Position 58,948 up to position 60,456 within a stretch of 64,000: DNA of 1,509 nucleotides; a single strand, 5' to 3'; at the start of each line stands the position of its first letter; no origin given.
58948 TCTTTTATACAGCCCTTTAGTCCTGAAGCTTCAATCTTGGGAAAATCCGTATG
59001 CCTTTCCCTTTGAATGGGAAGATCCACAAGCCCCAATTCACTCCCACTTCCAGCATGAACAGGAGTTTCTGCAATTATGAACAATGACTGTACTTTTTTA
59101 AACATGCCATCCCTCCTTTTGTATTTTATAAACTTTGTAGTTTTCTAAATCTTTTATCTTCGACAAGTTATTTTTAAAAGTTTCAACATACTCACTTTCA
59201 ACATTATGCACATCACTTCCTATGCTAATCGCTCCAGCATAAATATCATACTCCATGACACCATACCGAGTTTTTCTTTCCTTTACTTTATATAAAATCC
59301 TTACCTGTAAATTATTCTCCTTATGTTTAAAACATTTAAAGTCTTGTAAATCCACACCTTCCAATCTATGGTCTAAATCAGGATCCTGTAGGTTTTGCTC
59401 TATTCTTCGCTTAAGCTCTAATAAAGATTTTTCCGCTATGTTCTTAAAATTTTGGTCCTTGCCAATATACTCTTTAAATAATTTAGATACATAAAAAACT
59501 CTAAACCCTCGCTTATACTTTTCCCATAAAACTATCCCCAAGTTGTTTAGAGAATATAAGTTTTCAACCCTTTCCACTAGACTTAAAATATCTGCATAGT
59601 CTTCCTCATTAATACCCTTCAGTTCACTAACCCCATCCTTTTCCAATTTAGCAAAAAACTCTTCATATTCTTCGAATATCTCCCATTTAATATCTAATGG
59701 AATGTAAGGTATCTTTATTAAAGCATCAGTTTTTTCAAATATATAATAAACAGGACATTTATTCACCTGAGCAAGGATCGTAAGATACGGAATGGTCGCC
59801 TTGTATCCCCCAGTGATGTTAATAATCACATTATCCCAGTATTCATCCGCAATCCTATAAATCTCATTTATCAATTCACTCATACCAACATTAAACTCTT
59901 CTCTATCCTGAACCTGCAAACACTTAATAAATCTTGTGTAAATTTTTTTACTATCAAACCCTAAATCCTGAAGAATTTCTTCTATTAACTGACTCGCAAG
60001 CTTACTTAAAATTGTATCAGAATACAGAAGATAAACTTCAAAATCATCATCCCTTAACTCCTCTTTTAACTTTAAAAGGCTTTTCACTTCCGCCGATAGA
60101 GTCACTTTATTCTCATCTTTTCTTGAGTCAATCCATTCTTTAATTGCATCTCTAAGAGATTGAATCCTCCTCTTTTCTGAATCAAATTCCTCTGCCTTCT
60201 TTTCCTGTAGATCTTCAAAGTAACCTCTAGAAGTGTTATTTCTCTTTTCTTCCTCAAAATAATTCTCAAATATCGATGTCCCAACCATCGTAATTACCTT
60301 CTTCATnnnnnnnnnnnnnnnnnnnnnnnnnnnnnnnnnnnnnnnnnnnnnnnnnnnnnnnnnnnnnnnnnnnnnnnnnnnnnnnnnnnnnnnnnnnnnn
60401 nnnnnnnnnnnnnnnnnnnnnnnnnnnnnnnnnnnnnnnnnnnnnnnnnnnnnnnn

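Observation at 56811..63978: Type III-B (Cmr) effector operon present without an array, cas6, cas1/2 or cmr1 in view.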

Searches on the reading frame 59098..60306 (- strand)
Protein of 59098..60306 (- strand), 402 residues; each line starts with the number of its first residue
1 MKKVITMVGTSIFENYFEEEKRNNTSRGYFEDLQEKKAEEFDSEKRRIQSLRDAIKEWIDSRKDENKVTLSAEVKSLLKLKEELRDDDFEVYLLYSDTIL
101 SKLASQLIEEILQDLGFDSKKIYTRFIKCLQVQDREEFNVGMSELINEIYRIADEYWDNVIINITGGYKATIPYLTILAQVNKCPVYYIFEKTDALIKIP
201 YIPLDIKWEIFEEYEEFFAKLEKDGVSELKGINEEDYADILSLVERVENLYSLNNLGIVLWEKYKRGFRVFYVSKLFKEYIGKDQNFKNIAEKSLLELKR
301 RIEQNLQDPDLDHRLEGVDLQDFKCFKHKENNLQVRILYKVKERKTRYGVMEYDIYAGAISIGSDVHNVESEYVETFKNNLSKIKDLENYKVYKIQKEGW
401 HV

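Call 3: search_protein_families(library=ncbifam, proteins=[window:59098-60306:-], max_evalue=0.01)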
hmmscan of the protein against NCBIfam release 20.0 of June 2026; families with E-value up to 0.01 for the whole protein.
window:59098-60306:- (402 aa): 2 families
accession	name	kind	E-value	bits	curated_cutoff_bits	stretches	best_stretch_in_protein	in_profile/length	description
TIGR02619.1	TIGR02619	domain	8.7e-13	48.4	37.45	1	66-202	9-149/149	putative CRISPR-associated protein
TIGR01884.1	cas_HTH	subfamily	0.001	18.5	60.2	1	143-206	72-135/202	CRISPR-associated CARF protein Csa3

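Call 4: search_protein_families(library=pfam, proteins=[window:59098-60306:-], max_evalue=0.01)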
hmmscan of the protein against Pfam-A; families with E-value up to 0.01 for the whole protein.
window:59098-60306:- (402 aa): 1 family
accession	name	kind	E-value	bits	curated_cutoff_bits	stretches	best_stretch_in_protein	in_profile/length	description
PF09651.16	Cas_APE2256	-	7.9e-28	97.5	24.8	1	70-201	3-135/136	CRISPR-associated protein (Cas_APE2256)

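Call 38: search_solved_structures(query=window:59098-60306:-, max_evalue=1, show_alignments=2)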
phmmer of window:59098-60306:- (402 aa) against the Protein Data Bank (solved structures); distinct sequences matched with E-value up to 1: 5.
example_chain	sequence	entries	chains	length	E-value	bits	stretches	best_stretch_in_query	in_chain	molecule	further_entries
8phb_A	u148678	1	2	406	5.5e-10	42.2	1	67-268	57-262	CRISPR-associated protein, APE2256 family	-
8phj_X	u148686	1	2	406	5.5e-10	42.2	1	67-268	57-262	CRISPR-associated protein, APE2256 family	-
4pcw_A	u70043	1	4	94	0.025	17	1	270-326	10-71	Filaggrin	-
6jm7_A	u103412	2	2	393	0.32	13.3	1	192-232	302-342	ofchtiv | ofchtiv-allosamidin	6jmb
6jm8_A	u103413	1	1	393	0.34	13.2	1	192-232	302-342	ofchtiv-g5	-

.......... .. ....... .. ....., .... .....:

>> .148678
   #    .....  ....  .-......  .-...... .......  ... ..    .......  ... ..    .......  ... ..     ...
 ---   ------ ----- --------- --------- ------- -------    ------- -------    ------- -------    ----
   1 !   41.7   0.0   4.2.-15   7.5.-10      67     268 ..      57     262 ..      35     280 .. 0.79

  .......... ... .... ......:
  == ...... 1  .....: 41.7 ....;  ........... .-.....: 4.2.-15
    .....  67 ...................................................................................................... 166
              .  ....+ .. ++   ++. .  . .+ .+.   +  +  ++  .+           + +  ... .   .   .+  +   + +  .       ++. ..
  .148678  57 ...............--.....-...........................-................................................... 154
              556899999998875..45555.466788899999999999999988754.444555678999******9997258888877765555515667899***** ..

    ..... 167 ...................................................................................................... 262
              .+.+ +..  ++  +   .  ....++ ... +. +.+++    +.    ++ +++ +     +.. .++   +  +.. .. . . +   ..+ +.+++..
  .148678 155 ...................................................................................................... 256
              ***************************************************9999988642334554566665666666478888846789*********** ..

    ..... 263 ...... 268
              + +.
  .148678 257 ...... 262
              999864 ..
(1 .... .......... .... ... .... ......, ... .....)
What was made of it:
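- Closest known: Cami1. Different: Sequence search aligns only residues 67-268 (call 38).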

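Call 42: find_homologous_proteins(query=window:59098-60306:-, max_evalue=0.00001)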
Query window:59098-60306:- (402 aa): 391 proteins with E <= 0.00001 among 5554 candidates; the best 120 are listed.
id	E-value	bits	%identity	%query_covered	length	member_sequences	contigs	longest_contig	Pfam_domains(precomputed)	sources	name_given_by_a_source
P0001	2.1e-230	783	90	99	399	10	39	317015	PF09651.17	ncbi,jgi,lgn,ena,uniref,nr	ncbi:CRISPR-associated protein, APE2256 family [Candidatus Kryptonium thompsonii]|jgi:putative CRISP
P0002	3.4e-216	736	86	99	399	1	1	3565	PF09651.17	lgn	-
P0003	5.7e-175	600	91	76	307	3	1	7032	PF09651.17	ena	-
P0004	3.5e-172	591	69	99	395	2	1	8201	PF09651.17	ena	-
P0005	1.5e-170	586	67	99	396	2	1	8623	PF09651.17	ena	-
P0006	1.2e-155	537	65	99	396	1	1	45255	PF09651.17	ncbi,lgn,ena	-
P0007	1.1e-153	530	63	99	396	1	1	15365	PF09651.17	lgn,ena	-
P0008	4.0e-150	518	61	99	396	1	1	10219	PF09651.17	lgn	-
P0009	5.3e-144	498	58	100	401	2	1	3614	PF09651.17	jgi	-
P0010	1.6e-142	493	58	99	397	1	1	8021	PF09651.17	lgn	-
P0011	3.1e-142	492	58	100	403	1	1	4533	PF09651.17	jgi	-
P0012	5.6e-142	492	58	99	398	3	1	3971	PF09651.17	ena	-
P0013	5.6e-139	482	56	98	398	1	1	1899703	PF09651.17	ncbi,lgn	ncbi:putative CRISPR-associated protein [Thermodesulfovibrio sp. TK110]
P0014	1.0e-138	481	58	99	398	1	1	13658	PF09651.17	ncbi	-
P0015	1.3e-138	480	56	99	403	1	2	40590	PF09651.17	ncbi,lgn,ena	-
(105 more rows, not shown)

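Call 45: find_encoding_contigs(protein=P0001, flank=10000, max_places=5)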
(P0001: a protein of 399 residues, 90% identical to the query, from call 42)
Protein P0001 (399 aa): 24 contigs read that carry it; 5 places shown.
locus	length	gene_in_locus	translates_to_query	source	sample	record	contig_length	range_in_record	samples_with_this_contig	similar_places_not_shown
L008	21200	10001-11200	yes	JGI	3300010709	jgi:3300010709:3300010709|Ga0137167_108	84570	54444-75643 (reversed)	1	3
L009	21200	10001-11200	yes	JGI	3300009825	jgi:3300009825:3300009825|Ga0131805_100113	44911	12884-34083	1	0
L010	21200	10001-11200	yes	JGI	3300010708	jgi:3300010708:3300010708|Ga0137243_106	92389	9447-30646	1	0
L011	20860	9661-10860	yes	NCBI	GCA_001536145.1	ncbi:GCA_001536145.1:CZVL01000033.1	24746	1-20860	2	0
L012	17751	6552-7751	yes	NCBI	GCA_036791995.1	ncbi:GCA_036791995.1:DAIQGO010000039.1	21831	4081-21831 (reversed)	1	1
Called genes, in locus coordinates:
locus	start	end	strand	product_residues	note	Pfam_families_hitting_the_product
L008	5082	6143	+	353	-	PF03787:RAMPs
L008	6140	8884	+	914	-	PF12469:Cmr2_N, PF22335:Cas10-Cmr2_palm2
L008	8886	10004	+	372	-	PF09700:Cas_Cmr3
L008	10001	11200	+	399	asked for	PF09651:Cas_APE2256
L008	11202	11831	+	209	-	PF03787:RAMPs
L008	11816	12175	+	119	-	PF03787:RAMPs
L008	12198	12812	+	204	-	PF09701:Cas_Cmr5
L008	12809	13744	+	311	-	PF03787:RAMPs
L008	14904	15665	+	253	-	-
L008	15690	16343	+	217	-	-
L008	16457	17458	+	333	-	-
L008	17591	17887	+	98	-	PF18962:Por_Secre_tail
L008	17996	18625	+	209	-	-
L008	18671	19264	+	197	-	-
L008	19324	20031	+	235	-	-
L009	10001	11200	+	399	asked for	PF09651:Cas_APE2256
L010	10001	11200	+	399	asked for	PF09651:Cas_APE2256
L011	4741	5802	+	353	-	PF03787:RAMPs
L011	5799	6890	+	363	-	PF12469:Cmr2_N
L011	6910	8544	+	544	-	PF22335:Cas10-Cmr2_palm2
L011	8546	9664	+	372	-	PF09700:Cas_Cmr3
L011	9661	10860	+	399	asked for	PF09651:Cas_APE2256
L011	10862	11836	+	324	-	PF03787:RAMPs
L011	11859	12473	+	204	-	PF09701:Cas_Cmr5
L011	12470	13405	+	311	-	PF03787:RAMPs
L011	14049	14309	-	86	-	PF09827:CRISPR_Cas2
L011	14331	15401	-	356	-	PF01867:Cas_Cas1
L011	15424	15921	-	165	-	PF01930:Cas_Cas4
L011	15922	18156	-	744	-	PF04851:ResIII, PF00270:DEAD, PF00271:Helicase_C, PF22590:Cas3-like_C_2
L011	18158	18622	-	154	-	-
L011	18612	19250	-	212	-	PF09704:Cas_Cas5d (weak)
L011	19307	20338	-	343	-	PF01905:DevR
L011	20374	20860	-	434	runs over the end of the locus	PF09706:Cas_CXXC_CXXC (weak)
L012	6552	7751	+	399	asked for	PF09651:Cas_APE2256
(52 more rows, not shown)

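Call 52: predict_structure(alignment_id=A2)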
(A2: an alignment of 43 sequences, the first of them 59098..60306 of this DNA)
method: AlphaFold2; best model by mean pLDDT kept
length: 402 residues; sequences in the alignment: 43
mean_pLDDT: 88.0   pTM: 0.74
mean pLDDT of the five models: 88.0, 87.2, 87.2, 86.1, 85.5
residues with pLDDT >= 90: 218; 70-90: 166; 50-70: 11; < 50: 7
segments of 3 or more residues with pLDDT < 50: 366-369, 400-402
pLDDT, mean of each block of 10 residues (from residue 1): 92 91 91 91 94 95 85 92 86 93 95 93 92 79 88 87 82 88 88 84 86 90 87 91 90 89 85 95 93 95 91 84 92 92 76 91 66 83 89 79 44
secondary structure, 60 per line:
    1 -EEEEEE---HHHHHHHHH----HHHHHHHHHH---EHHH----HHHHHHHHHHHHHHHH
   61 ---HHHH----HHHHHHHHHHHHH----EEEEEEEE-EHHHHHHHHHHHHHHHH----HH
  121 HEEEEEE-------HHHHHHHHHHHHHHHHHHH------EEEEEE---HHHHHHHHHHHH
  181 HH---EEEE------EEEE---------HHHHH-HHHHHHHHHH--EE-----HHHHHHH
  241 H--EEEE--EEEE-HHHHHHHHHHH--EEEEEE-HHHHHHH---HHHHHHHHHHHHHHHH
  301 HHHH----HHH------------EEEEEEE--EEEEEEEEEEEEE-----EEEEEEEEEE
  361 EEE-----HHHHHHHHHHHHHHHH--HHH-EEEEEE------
elements in order: E2-7 H11-19 H24-33 H45-60 H64-67 H72-84 E89-96 H99-114 E122-127 H135-153 E160-165 H169-182 E186-189 E196-199 H209-213 H215-224 H234-241 E244-247 E250-253 H255-265 E268-273 H275-281 H285-304 E324-330 E333-345 E351-363 H369-384 E391-396
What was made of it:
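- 59098..60306 (-): cami1-family gene (402 aa): CARF7 + wHTH + RelE-fold domain. AF2 model pLDDT 88 (call 52).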

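Call 54: fold_search(model_id=the predicted structure, library=pdb)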
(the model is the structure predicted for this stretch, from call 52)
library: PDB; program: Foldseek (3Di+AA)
matches with E <= 10: 705; with E <= 0.001: 14
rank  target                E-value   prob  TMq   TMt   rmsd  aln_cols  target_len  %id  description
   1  8phj_X                9.3e-16  1.00  0.58  0.60   7.3       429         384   18  cA4-bound Cami1 in complex with 70S ribosome (released 2023-12-13)
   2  8phb_B                9.3e-16  1.00  0.51  0.55   8.1       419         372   20  Crystal structure of apo Cami1 (released 2023-12-13)
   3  8phj_Y                4.4e-15  1.00  0.46  0.49  11.2       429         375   17  cA4-bound Cami1 in complex with 70S ribosome (released 2023-12-13)
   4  8phb_A                1.0e-14  1.00  0.50  0.52   9.2       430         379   19  Crystal structure of apo Cami1 (released 2023-12-13)
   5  7pq6_AAA              3.7e-12  1.00  0.48  0.66   5.1       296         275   24  Crystal Structure of the Ring Nuclease 0811 mutant-S12A from Sulfolobus islandicus (Sis0811) (released 2021-11-24)
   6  7pq2_AAA              4.9e-12  1.00  0.47  0.66   6.0       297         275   24  Crystal Structure of the Ring Nuclease 0811 from Sulfolobus islandicus (Sis0811) in its apo form (released 2021-11-24)
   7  7pq3_BBB              5.8e-12  1.00  0.50  0.70   4.7       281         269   23  Crystal Structure of the Ring Nuclease 0811 from Sulfolobus islandicus (Sis0811) in complex with its post-catalytic  (released 2021-11-24)
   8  7pq3_AAA              2.0e-11  1.00  0.46  0.64   5.7       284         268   24  Crystal Structure of the Ring Nuclease 0811 from Sulfolobus islandicus (Sis0811) in complex with its post-catalytic  (released 2021-11-24)
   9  7pq6_BBB              3.7e-11  1.00  0.50  0.70   4.6       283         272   23  Crystal Structure of the Ring Nuclease 0811 mutant-S12A from Sulfolobus islandicus (Sis0811) (released 2021-11-24)
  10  7pqa_AAA              5.0e-11  1.00  0.48  0.66   5.8       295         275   23  Crystal Structure of the Ring Nuclease 0811 mutant-S12G/K169G from Sulfolobus islandicus (Sis0811) (released 2021-12-01)
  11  3qyf_A                1.0e-10  1.00  0.48  0.68   5.3       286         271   22  Crystal structure of the CRISPR-associated protein SSO1393 from Sulfolobus solfataricus (released 2011-03-23)
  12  3qyf_B                1.9e-10  1.00  0.48  0.68   5.3       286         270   22  Crystal structure of the CRISPR-associated protein SSO1393 from Sulfolobus solfataricus (released 2011-03-23)
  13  7pqa_BBB              3.0e-10  1.00  0.50  0.72   4.4       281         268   23  Crystal Structure of the Ring Nuclease 0811 mutant-S12G/K169G from Sulfolobus islandicus (Sis0811) (released 2021-12-01)
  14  7pq2_BBB              7.2e-10  1.00  0.49  0.68   5.3       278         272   22  Crystal Structure of the Ring Nuclease 0811 from Sulfolobus islandicus (Sis0811) in its apo form (released 2021-11-24)
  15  2wte_A                1.4e-03  0.99  0.24  0.41  15.2       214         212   14  The structure of the CRISPR-associated protein, Csa3, from Sulfolobus solfataricus at 1.8 angstrom resolution. (released 2010-09-22)
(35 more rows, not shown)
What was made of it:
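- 59098..60306 (-): Foldseek top hits are Cami1 8PHJ/8PHB, E 9e-16 (call 54).
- On Cami1 (CARF7-RelE effector): Structural matches to Cami1 and to ring nucleases Sis0811 and SSO1393 (call 54).
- Foldseek top hits are Cami1 8PHJ/8PHB (call 54).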

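Call 91: search_protein_families(library=padloc, proteins=[window:59098-60306:-], max_evalue=0.00001)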
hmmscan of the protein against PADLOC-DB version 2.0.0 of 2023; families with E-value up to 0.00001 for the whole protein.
window:59098-60306:- (402 aa): 19 families
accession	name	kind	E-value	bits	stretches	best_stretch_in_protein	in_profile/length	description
PDLC01936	CARF7--CARF_RelE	-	1.7e-122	407.2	1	1-397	1-356/356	-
PDLC01033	CARF_RelE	-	2.6e-55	185.9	1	1-346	1-270/294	CARF+RelE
PDLC01969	CARF_RelE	-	7.9e-41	138.4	1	75-288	3-209/296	-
PDLC01934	CARF7--CARF_RelE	-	9.2e-38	128.2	1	3-304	4-296/359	-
PDLC01930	CARF7--CARF_DUF2103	-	1.3e-37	128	1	2-271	3-251/353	-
PDLC01355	Csm6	-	2.7e-35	119.5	1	43-212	11-171/172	CAS-III; associated_signaling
PDLC01926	CARF7--CARF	-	9.2e-32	108.5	1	4-255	4-232/241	-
PDLC01634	Csm6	-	2.2e-28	97.1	1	70-201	3-129/130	CAS-III; associated_signaling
PDLC01931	CARF7--CARF_DUF2103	-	2.8e-25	87.3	1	1-265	1-236/340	-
PDLC01939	CARF7--CARF_RelE_like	-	1.7e-24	84.3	1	51-266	40-256/370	-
PDLC01937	CARF7--CARF_RelE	-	1.2e-23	81.6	1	53-225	28-192/344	-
PDLC01935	CARF7--CARF_RelE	-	1.6e-19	68.5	1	3-345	4-334/369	-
PDLC01462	Csm6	-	8.3e-18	62.7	1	8-207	1-175/192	CAS-III; associated_signaling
PDLC01932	CARF7--CARF_DUF2103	-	3.4e-16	57.6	1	1-226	1-206/361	-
PDLC01307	Csm6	-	2.2e-15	54.8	1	65-212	29-166/169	CAS-III; associated_signaling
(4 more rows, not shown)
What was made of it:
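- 59098..60306 (-): PADLOC CARF7--CARF_RelE E 1.7e-122, full length (call 91).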
